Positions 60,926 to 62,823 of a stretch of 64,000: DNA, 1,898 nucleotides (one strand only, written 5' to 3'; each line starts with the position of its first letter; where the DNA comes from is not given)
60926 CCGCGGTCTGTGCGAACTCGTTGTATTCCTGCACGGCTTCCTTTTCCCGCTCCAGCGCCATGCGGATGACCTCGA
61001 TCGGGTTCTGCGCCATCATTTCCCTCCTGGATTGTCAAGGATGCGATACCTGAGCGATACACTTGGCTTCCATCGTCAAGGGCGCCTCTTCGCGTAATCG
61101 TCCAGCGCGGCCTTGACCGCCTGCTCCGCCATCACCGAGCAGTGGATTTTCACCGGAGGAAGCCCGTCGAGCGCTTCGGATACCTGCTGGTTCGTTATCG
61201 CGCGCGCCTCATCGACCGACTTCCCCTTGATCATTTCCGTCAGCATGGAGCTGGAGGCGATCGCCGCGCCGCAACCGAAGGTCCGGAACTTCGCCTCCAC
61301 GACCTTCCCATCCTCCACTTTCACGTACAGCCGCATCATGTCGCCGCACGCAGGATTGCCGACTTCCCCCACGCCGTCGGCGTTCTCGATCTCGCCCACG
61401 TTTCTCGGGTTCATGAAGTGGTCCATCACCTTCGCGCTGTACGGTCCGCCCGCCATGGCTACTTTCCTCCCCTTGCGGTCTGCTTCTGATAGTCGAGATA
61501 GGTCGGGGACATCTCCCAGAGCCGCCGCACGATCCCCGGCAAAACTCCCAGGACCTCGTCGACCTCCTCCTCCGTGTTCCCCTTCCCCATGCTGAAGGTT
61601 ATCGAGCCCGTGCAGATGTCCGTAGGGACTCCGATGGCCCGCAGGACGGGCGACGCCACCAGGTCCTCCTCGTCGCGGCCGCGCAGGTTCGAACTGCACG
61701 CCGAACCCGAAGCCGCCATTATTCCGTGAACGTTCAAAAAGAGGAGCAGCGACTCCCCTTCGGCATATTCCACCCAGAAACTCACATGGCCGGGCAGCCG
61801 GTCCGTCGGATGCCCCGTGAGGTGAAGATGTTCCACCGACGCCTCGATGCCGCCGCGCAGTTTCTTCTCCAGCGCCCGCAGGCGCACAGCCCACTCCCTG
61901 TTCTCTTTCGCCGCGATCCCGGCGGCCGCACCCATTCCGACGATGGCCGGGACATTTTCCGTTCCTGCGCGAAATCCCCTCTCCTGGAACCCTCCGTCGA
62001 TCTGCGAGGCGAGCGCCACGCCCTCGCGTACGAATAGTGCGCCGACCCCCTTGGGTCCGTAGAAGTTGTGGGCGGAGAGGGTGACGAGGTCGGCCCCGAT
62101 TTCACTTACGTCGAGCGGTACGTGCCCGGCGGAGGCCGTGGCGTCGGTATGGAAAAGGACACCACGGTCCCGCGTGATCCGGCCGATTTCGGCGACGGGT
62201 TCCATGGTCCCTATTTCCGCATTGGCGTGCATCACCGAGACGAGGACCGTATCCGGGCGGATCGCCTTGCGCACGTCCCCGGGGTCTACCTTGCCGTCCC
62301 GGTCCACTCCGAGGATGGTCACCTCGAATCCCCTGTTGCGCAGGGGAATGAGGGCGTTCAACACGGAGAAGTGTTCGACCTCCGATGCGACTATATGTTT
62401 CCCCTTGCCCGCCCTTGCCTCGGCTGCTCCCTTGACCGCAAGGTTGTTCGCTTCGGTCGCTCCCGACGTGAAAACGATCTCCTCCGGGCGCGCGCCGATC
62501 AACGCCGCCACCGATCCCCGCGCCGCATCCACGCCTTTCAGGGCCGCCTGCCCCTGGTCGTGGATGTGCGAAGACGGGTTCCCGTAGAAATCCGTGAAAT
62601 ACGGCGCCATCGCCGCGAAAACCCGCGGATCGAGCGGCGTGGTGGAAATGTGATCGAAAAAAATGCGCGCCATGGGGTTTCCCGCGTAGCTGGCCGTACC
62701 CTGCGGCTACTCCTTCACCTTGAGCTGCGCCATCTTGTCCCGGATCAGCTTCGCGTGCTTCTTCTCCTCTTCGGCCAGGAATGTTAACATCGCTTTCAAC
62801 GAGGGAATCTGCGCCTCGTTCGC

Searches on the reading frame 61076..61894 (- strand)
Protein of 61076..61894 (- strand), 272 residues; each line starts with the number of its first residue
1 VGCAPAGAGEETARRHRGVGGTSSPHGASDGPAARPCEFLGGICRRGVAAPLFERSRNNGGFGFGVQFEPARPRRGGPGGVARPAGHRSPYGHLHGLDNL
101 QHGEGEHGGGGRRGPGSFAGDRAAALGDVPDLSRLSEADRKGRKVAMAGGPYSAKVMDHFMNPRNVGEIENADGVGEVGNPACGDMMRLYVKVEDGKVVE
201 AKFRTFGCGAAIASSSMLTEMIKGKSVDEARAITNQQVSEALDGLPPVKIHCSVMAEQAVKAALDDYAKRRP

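Call 71: search_protein_families(library=pfam, proteins=[window:61076-61894:-], max_evalue=0.001)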
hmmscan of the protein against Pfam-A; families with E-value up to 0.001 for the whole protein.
window:61076-61894:- (272 aa): 1 family
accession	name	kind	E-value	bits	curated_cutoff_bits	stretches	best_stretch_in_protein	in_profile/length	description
PF01592.21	NifU_N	-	1.4e-51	174.4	22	1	152-271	2-124/127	NifU-like N terminal domain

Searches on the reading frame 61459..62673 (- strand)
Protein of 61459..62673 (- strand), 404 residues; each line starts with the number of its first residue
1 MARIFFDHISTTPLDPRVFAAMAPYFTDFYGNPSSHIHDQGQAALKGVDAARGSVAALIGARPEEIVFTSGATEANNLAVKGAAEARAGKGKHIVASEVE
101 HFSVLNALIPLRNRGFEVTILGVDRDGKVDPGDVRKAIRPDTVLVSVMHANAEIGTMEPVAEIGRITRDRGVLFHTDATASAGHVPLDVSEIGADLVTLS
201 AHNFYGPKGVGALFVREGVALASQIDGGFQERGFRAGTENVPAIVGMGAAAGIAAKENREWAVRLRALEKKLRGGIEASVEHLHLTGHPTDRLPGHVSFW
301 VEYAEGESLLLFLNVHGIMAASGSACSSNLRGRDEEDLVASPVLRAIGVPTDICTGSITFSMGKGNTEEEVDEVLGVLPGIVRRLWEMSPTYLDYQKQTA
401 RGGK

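Call 71: search_protein_families(library=pfam, proteins=[window:61459-62673:-], max_evalue=0.001)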
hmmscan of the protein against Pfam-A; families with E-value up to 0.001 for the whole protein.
window:61459-62673:- (404 aa): 3 families
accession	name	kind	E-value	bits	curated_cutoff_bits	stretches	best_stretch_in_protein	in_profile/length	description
PF00266.25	Aminotran_5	-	1.2e-77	261.8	21.5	1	4-373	1-370/371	Aminotransferase class-V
PF01212.27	Beta_elim_lyase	-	1e-05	25.5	27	1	53-179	39-170/288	Beta-eliminating lyase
PF01041.23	DegT_DnrJ_EryC1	-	2.8e-05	23.9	19.8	1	65-185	41-153/360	DegT/DnrJ/EryC1/StrS aminotransferase family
